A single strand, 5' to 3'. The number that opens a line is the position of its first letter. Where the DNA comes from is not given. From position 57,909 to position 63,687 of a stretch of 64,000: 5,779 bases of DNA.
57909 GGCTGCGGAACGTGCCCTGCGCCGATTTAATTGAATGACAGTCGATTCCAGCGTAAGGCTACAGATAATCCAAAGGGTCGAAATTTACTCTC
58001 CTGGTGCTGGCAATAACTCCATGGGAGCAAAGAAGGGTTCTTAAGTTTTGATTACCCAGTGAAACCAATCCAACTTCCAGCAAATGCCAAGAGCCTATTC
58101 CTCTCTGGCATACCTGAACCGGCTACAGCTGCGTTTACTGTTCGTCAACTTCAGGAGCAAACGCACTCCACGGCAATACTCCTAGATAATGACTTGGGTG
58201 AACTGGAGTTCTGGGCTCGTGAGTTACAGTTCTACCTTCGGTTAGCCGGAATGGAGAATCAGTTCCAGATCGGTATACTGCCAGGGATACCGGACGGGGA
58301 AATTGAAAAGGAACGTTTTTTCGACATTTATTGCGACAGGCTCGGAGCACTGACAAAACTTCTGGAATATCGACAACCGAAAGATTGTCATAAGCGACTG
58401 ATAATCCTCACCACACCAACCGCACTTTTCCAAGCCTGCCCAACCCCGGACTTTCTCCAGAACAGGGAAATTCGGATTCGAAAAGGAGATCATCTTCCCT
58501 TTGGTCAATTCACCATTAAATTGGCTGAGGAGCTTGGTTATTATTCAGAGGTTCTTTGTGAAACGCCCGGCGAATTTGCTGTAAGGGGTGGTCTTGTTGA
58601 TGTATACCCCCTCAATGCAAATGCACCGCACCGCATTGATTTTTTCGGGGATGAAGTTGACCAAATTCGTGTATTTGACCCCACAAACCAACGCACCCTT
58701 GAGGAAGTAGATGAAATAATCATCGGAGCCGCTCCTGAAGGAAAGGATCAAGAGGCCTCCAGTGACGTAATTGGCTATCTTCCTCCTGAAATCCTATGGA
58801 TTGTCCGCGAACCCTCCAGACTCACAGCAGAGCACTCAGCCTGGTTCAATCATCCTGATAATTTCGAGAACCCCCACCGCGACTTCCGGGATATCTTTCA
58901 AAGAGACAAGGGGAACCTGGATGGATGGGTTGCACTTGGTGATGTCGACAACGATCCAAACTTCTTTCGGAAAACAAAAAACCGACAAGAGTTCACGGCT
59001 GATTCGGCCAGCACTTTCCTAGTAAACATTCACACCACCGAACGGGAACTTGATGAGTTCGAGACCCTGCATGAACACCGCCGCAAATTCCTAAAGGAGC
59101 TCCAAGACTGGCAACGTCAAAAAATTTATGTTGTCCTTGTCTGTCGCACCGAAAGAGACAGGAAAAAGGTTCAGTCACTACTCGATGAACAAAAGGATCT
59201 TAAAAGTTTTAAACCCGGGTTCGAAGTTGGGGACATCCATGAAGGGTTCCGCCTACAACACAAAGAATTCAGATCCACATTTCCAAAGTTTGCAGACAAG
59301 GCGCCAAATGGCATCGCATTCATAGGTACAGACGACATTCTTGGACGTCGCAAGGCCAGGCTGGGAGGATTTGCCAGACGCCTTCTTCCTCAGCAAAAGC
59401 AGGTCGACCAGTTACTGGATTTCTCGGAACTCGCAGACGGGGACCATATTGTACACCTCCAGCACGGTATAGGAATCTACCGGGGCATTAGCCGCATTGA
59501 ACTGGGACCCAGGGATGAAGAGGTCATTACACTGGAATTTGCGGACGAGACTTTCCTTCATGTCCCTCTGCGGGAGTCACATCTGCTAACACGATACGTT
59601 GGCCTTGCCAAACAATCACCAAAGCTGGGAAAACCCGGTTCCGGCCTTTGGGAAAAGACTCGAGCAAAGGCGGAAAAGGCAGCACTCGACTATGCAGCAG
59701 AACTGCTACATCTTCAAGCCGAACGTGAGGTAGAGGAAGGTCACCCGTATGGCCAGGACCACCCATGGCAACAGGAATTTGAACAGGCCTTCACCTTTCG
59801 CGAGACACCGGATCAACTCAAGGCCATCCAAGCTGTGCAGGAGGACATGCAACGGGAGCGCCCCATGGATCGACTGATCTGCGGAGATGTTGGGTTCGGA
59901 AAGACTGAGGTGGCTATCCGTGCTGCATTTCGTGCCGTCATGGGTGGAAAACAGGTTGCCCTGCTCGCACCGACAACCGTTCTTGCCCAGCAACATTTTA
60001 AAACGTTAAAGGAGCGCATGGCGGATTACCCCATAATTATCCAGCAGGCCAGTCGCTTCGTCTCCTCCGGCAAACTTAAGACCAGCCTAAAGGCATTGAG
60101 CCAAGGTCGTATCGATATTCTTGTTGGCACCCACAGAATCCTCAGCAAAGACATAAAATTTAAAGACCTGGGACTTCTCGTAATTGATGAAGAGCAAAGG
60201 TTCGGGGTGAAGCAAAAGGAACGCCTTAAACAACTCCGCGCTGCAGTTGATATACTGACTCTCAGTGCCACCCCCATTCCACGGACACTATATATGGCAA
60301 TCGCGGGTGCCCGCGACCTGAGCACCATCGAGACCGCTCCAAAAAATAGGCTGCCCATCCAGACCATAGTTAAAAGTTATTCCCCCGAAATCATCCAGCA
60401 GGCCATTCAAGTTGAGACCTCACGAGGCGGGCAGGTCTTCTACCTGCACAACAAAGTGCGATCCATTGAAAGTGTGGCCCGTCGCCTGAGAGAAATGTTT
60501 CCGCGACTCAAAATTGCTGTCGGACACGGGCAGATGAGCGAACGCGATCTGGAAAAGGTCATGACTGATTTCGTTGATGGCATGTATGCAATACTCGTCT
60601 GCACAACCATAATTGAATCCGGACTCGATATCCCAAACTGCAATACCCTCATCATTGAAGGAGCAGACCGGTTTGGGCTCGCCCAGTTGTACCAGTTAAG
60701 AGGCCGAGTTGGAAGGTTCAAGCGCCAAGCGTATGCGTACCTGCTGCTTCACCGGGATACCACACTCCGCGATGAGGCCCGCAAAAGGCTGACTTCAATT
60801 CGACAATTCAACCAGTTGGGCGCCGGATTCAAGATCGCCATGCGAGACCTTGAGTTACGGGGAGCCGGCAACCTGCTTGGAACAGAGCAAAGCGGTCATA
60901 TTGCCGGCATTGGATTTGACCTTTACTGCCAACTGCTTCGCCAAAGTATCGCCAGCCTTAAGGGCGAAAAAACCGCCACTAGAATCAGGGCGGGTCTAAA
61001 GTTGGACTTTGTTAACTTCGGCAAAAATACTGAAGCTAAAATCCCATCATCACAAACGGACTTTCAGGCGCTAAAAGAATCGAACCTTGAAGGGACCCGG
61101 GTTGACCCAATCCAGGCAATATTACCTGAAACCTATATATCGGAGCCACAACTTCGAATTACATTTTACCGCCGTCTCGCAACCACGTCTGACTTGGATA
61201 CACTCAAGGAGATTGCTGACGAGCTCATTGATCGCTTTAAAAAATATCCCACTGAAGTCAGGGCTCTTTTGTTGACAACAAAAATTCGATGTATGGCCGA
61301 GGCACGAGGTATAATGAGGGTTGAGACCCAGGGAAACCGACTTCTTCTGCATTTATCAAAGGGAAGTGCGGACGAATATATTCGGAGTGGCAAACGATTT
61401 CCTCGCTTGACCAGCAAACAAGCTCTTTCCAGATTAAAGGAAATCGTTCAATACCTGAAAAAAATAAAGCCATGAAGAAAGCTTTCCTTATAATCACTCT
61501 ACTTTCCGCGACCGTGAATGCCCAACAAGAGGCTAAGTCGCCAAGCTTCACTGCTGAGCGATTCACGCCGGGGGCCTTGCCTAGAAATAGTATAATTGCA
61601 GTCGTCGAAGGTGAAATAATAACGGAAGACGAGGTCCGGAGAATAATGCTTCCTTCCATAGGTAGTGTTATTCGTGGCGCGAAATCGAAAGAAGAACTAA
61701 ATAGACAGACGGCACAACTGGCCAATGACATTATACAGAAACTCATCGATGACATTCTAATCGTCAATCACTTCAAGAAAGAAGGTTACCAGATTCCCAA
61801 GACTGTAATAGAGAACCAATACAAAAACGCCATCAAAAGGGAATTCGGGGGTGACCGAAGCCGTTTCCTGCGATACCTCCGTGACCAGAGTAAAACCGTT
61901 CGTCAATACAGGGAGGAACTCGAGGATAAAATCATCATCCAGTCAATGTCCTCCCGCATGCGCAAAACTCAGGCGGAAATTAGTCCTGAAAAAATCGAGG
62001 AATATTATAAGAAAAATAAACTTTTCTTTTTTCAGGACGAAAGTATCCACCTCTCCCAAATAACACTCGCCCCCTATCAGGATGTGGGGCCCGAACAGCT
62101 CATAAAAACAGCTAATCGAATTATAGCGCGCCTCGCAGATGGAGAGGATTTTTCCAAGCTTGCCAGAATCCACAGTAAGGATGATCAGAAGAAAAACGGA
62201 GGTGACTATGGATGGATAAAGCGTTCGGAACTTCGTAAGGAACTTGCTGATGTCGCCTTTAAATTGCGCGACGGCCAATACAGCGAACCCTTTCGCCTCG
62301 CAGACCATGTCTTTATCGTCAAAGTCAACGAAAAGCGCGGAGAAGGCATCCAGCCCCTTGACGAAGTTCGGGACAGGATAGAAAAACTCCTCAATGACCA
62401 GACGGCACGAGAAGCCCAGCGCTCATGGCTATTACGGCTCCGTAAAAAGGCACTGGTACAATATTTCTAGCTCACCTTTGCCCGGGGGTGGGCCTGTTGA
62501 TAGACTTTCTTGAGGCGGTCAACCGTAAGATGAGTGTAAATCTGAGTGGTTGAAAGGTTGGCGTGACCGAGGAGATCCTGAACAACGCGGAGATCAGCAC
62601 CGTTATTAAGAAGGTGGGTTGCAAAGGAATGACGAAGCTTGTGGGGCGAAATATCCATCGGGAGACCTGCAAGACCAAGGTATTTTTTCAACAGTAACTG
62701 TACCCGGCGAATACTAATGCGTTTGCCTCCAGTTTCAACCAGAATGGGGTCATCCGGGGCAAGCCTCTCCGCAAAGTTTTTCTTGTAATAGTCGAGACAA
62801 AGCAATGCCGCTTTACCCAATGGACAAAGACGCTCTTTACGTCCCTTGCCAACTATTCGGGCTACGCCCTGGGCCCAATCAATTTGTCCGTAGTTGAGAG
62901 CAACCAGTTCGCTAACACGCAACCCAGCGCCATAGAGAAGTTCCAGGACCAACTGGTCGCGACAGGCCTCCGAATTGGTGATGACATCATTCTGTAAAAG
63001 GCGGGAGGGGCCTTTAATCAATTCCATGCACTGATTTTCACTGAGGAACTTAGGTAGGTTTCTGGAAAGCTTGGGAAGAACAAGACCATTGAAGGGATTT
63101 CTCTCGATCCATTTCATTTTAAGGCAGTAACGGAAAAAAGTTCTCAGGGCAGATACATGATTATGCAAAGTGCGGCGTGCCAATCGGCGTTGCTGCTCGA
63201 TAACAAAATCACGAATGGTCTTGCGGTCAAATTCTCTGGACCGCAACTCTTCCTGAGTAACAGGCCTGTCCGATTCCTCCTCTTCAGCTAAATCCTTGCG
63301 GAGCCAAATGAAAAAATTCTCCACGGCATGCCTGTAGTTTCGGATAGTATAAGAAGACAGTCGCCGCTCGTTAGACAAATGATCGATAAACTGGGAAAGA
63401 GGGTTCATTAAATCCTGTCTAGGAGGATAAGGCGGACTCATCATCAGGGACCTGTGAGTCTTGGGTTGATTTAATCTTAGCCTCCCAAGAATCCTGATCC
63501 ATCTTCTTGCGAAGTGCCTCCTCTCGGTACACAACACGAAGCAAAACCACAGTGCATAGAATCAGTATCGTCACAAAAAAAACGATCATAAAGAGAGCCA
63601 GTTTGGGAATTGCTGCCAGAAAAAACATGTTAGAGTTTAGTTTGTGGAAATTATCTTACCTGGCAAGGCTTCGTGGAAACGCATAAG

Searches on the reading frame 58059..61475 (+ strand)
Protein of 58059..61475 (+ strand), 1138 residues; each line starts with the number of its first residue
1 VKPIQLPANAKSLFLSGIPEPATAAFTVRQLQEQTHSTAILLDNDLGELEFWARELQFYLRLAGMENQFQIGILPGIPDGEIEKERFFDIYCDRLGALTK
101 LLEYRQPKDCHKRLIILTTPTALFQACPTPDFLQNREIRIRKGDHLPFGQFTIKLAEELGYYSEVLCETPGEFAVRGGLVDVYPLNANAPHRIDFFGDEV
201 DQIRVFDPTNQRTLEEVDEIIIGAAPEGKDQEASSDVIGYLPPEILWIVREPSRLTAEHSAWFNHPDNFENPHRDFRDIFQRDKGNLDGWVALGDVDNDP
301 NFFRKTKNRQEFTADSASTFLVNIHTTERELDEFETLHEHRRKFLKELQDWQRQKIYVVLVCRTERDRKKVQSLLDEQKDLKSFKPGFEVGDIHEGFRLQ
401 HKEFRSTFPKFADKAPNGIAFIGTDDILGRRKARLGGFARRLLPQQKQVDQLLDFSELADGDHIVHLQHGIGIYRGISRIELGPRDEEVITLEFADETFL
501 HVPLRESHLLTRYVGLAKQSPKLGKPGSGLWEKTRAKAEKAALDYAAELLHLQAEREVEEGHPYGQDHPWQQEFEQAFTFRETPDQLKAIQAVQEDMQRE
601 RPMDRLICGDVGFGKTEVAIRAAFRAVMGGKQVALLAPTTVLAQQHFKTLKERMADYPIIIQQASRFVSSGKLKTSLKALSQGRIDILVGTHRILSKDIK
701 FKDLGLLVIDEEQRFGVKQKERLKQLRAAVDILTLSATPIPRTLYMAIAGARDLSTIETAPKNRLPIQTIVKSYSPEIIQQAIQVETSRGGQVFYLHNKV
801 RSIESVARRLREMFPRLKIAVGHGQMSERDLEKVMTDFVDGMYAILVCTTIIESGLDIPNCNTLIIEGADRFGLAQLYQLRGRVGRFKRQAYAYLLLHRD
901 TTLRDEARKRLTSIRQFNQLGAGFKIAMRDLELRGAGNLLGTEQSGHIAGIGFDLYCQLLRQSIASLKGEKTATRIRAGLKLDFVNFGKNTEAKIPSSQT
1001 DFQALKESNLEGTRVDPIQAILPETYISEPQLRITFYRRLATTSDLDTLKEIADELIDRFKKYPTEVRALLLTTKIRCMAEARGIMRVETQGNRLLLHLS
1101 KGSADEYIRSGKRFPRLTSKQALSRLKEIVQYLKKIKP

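Call 97: search_protein_families(library=pfam, proteins=[window:58059-61475:+], max_evalue=0.0001)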
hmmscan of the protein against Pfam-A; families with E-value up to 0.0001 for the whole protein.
window:58059-61475:+ (1138 aa): 6 families
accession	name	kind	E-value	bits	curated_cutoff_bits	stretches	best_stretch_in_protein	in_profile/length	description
PF00270.35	DEAD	-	1e-27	97.3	26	1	583-744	1-164/167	DEAD/DEAH box helicase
PF03461.20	TRCF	-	5.1e-21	75.3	25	1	1018-1104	3-89/95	TRCF domain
PF17757.6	UvrB_inter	-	2.2e-20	73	22.9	1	138-225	1-88/91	UvrB interaction domain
PF00271.37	Helicase_C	-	3.6e-20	72.7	23.5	1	778-887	5-109/110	Helicase conserved C-terminal domain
PF02559.22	CarD_TRCF_RID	-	7.8e-12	45.5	23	1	459-514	2-57/57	CarD-like/TRCF RID domain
PF22590.2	Cas3-like_C_2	-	1.5e-05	25.7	27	1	790-888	2-105/106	CRISPR-associated nuclease/helicase Cas3, C-terminal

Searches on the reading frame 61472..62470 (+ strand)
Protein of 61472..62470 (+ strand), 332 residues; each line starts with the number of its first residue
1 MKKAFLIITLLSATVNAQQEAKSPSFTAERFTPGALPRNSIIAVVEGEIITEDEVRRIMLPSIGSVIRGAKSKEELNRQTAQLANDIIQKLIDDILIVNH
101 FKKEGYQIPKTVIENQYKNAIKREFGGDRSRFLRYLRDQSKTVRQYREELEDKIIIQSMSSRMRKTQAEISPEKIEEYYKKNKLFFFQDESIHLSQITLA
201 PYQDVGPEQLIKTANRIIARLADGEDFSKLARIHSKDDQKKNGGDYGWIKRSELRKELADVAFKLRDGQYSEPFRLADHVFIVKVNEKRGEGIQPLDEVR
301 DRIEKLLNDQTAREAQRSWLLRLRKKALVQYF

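Call 97: search_protein_families(library=pfam, proteins=[window:61472-62470:+], max_evalue=0.0001)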
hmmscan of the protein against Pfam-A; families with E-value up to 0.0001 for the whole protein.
window:61472-62470:+ (332 aa): 5 families
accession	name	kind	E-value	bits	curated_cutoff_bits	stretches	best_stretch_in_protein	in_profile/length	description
PF13616.12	Rotamase_3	-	1.2e-16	61.8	22.5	1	175-289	3-116/116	PPIC-type PPIASE domain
PF00639.27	Rotamase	-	2.2e-16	61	21.7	1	208-286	16-96/97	PPIC-type PPIASE domain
PF13145.12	Rotamase_2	-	4.3e-15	57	27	1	170-301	1-121/121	PPIC-type PPIASE domain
PF13624.11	SurA_N_3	-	2.4e-08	34.4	27.2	1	40-159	40-161/162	SurA-like N-terminal domain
PF09312.16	SurA_N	-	4.3e-05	24.1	30.8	0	40-158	3-116/118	SurA N-terminal domain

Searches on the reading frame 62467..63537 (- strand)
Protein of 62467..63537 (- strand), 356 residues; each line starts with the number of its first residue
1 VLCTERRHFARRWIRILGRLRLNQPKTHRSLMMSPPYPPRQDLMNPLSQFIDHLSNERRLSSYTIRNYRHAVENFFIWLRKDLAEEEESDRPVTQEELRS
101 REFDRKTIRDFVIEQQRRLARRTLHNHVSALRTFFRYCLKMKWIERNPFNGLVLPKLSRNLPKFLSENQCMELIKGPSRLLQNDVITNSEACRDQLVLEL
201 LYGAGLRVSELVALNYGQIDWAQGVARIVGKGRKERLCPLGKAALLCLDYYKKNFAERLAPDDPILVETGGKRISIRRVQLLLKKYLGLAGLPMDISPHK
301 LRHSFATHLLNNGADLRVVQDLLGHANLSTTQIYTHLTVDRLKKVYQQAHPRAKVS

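Call 97: search_protein_families(library=pfam, proteins=[window:62467-63537:-], max_evalue=0.0001)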
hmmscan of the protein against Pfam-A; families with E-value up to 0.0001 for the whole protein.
window:62467-63537:- (356 aa): 5 families
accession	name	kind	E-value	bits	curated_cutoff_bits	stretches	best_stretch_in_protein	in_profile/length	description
PF00589.27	Phage_integrase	-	2.4e-43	148.3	27.1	1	166-338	4-169/172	Phage integrase family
PF02899.23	Phage_int_SAM_1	-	1.8e-10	41.4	22.3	1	48-139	2-80/83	Phage integrase, N-terminal SAM-like domain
PF13102.12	Phage_int_SAM_5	-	1.3e-06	29.1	22.3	1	49-149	8-93/98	Phage integrase SAM-like domain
PF13495.12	Phage_int_SAM_4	-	2.9e-06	28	27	1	48-144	3-84/85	Phage integrase, N-terminal SAM-like domain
PF18644.7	Phage_int_SAM_6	-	8.4e-05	23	27.5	0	56-81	105-130/132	Phage integrase SAM-like domain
